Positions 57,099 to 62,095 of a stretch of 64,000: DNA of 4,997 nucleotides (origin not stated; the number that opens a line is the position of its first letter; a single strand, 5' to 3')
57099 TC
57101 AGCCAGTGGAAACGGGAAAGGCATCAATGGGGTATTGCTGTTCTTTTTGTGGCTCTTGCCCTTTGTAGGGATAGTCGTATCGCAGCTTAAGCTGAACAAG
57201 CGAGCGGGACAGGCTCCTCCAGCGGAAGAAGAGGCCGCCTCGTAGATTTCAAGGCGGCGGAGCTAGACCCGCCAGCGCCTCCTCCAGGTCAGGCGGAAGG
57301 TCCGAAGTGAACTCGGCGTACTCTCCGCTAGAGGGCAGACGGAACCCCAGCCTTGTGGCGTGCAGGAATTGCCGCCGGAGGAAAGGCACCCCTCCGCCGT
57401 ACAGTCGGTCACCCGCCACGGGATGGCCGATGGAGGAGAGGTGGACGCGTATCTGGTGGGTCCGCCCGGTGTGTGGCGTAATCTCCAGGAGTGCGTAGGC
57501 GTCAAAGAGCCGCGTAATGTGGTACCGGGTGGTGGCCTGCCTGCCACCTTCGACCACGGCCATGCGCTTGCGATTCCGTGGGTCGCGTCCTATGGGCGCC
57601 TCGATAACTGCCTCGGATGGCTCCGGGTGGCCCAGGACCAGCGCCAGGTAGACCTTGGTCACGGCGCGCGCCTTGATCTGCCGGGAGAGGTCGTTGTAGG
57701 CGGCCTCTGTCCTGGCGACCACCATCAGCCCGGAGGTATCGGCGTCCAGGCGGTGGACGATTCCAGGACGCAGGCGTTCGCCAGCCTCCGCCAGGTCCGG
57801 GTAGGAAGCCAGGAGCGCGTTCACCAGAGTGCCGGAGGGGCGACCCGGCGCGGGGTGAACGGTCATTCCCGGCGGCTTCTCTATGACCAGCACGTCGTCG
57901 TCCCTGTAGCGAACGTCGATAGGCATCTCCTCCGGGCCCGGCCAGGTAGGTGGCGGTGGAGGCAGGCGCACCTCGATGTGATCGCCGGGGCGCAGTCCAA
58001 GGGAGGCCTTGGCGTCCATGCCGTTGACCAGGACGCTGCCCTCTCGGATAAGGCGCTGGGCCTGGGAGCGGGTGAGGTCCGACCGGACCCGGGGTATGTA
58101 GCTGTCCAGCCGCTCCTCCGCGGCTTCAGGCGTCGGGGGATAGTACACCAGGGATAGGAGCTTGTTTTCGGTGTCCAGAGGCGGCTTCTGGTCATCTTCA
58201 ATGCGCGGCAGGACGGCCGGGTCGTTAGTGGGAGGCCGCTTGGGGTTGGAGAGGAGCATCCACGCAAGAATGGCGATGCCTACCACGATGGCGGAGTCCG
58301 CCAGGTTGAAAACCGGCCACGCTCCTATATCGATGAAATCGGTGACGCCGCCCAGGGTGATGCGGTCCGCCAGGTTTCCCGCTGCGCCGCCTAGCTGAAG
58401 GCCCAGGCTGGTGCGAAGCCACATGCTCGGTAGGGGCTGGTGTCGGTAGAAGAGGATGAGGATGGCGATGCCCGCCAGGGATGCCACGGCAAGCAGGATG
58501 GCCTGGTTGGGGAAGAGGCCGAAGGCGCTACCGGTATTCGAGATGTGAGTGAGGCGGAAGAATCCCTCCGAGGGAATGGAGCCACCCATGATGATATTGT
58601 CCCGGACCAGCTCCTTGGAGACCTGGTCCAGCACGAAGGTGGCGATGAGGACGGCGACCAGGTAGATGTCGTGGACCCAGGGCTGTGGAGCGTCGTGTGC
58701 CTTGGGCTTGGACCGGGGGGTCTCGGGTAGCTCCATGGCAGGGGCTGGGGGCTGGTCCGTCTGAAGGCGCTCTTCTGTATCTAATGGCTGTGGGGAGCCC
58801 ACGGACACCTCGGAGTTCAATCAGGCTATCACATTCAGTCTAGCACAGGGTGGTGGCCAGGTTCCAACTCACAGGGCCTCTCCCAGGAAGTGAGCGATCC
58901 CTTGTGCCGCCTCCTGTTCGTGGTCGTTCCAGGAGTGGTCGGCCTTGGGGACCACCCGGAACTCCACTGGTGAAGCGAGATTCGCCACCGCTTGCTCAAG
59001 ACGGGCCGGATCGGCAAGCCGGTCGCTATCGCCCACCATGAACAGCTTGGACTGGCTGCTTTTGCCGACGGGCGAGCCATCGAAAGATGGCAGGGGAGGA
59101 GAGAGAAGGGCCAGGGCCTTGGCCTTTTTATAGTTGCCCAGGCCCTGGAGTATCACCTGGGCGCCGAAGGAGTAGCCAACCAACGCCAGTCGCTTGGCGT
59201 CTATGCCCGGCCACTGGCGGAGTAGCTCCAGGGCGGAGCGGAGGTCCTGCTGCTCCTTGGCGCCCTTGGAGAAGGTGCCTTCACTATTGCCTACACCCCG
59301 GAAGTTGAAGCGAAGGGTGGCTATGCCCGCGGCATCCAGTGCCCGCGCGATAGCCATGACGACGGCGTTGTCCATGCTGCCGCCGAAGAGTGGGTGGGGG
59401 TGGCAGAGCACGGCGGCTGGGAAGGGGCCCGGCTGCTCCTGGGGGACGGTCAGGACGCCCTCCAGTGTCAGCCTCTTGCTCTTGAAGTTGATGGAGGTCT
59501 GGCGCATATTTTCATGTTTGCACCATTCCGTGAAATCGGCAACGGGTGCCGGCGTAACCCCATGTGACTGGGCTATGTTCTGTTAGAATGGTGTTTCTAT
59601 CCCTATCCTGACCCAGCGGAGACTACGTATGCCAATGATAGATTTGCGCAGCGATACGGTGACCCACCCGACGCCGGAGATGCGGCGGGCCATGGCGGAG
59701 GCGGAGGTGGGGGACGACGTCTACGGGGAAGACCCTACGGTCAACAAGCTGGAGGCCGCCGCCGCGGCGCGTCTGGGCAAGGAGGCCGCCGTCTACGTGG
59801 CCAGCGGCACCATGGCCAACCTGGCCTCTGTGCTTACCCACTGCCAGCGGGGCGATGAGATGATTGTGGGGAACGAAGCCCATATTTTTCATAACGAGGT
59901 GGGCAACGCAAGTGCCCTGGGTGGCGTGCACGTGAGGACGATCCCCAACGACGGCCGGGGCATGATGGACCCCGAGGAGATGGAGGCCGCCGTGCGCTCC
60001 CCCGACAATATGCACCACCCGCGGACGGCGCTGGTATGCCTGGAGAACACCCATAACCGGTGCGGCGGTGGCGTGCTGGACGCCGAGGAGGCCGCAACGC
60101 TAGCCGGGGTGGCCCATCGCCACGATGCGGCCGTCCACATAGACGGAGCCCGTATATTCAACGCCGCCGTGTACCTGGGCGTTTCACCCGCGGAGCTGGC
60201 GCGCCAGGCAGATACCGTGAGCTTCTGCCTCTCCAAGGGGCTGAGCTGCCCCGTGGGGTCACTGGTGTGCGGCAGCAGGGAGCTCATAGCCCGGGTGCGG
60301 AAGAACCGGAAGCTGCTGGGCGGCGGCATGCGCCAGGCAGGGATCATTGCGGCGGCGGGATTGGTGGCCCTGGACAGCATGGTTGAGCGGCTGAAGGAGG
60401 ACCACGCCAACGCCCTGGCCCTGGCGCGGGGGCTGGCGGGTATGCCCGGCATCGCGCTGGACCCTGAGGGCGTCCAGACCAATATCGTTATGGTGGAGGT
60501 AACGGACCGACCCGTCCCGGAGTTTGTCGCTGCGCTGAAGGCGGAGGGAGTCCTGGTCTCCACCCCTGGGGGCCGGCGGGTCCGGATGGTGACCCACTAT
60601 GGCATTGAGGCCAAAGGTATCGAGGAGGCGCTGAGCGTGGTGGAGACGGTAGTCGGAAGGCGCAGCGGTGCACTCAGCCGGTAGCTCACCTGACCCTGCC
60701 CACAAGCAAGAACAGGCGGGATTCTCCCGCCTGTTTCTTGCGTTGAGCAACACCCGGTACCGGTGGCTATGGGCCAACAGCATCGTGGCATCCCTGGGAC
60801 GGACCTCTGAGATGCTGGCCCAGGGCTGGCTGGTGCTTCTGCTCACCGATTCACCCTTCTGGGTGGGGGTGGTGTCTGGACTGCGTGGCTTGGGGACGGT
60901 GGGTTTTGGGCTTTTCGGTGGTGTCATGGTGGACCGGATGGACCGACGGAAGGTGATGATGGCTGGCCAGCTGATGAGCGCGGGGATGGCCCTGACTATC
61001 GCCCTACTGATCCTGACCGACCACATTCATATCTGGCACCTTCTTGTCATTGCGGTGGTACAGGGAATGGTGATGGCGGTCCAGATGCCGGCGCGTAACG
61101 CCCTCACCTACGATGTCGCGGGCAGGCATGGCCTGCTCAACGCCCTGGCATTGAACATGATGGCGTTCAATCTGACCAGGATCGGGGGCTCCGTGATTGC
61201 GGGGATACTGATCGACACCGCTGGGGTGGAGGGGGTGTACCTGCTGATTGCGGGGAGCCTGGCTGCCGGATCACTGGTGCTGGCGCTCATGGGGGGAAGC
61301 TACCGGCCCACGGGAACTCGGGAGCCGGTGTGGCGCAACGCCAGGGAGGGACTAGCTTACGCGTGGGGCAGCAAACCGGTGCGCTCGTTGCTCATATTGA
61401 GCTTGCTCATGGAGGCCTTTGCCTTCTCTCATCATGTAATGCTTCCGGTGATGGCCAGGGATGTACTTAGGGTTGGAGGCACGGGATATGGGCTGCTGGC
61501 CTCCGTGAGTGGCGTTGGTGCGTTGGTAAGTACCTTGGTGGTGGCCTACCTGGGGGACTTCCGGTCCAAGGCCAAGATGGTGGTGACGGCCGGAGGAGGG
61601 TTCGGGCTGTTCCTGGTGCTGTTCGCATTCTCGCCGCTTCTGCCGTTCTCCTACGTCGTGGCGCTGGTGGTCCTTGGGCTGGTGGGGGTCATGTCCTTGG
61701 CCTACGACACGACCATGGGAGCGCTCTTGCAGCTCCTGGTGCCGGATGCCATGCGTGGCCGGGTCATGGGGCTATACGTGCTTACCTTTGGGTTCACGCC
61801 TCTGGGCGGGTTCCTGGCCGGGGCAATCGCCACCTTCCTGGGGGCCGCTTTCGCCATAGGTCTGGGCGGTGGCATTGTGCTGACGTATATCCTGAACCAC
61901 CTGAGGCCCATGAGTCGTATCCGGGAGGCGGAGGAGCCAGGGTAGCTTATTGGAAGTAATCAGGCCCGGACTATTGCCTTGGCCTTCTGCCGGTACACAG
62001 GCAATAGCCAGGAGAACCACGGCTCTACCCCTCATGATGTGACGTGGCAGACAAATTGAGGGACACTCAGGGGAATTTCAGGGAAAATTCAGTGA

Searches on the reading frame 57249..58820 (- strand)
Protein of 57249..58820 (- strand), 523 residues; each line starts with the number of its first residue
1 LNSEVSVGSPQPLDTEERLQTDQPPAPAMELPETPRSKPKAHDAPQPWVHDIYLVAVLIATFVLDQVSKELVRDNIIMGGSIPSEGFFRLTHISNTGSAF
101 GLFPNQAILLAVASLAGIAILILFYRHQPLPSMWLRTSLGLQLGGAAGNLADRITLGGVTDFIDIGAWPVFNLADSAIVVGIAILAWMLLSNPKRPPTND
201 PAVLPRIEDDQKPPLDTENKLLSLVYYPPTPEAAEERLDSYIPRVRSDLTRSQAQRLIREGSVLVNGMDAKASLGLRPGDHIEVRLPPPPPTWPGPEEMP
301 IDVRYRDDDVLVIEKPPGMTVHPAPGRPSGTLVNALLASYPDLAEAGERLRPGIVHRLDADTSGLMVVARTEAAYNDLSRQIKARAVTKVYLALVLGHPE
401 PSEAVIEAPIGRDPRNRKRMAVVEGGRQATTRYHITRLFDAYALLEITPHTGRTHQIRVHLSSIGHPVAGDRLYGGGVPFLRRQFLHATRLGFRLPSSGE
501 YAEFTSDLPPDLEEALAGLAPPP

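Call 11: search_protein_families(library=pfam, proteins=[window:57249-58820:-], max_evalue=0.001)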
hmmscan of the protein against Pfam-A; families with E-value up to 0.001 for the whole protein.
window:57249-58820:- (523 aa): 3 families
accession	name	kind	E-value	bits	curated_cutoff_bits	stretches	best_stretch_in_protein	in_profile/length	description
PF00849.27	PseudoU_synth_2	-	1.3e-33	116.8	26.8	1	309-463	1-152/152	RNA pseudouridylate synthase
PF01252.23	Peptidase_A8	-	3.2e-33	115.3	25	1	58-190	2-141/142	Signal peptidase (SPase) II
PF01479.30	S4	-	9.3e-08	32.1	22.8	1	236-282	1-48/48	S4 domain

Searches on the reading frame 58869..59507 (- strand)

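Call 11: search_protein_families(library=pfam, proteins=[window:58869-59507:-], max_evalue=0.001)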
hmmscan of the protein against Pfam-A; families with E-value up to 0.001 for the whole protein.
window:58869-59507:- (212 aa): 7 families
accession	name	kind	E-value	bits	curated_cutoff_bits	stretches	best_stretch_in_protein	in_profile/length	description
PF12697.13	Abhydrolase_6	-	3.3e-10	41.4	26.3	1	33-141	2-98/217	Alpha/beta hydrolase family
PF12146.15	Hydrolase_4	-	8e-10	38.9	27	1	51-138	21-110/239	Serine aminopeptidase, S33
PF20408.4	Abhydrolase_11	-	7.6e-09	36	27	1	42-198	12-172/193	Alpha/beta hydrolase domain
PF01738.24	DLH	-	2.1e-06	27.9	21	1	84-199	76-194/217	Dienelactone hydrolase family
PF00561.26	Abhydrolase_1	-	2.9e-06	27.5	25.8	1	41-142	9-107/245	alpha/beta hydrolase fold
PF00326.27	Peptidase_S9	-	5e-06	26.6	22.6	0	57-124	10-83/213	Prolyl oligopeptidase family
PF02129.25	Peptidase_S15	-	5.7e-05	23.4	23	1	18-137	8-128/262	X-Pro dipeptidyl-peptidase (S15 family)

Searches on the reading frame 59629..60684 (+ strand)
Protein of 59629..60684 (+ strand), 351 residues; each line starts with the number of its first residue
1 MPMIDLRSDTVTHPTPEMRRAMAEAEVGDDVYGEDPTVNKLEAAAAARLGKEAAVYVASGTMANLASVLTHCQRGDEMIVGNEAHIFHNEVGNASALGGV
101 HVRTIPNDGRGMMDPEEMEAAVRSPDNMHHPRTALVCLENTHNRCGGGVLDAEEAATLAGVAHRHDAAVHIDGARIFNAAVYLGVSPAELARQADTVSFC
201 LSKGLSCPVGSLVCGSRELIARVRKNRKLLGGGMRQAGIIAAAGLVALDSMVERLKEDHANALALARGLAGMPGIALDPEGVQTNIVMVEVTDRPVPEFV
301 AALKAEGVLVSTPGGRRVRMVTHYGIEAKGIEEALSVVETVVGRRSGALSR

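Call 46: search_protein_families(library=pfam, proteins=[window:59629-60684:+], max_evalue=0.0001)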
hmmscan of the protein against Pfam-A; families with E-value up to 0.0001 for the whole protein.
window:59629-60684:+ (351 aa): 4 families
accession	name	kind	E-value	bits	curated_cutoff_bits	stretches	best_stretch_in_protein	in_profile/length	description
PF01212.27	Beta_elim_lyase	-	1e-106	356.9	27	1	5-290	1-286/288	Beta-eliminating lyase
PF00266.25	Aminotran_5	-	5.6e-08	32.6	21.5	1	55-236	65-232/371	Aminotransferase class-V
PF01041.23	DegT_DnrJ_EryC1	-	7.8e-07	29.1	19.8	1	31-281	19-270/360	DegT/DnrJ/EryC1/StrS aminotransferase family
PF01053.26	Cys_Met_Meta_PP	-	1.3e-06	27.7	27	1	34-274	50-271/381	Cys/Met metabolism PLP-dependent enzyme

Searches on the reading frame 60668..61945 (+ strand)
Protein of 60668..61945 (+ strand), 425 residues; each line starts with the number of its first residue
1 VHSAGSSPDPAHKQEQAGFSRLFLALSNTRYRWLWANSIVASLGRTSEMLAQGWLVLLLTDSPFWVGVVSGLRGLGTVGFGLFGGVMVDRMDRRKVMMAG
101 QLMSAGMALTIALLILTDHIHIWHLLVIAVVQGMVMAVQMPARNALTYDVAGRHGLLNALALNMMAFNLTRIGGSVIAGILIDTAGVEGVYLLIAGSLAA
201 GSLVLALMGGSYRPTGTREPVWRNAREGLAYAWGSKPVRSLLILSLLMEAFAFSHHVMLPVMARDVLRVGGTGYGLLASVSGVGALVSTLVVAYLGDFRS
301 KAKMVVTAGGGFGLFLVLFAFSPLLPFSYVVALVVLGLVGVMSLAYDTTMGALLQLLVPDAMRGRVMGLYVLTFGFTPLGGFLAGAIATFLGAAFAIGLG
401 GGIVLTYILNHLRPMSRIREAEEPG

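Call 46: search_protein_families(library=pfam, proteins=[window:60668-61945:+], max_evalue=0.0001)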
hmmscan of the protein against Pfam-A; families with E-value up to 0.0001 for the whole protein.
window:60668-61945:+ (425 aa): 2 families
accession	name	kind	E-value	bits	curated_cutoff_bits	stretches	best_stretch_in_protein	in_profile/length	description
PF05977.19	MFS_3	-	3.6e-45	154.8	27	1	25-411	6-391/524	Transmembrane secretion effector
PF07690.21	MFS_1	-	3.8e-37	128.4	33.4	2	39-376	6-341/347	Major Facilitator Superfamily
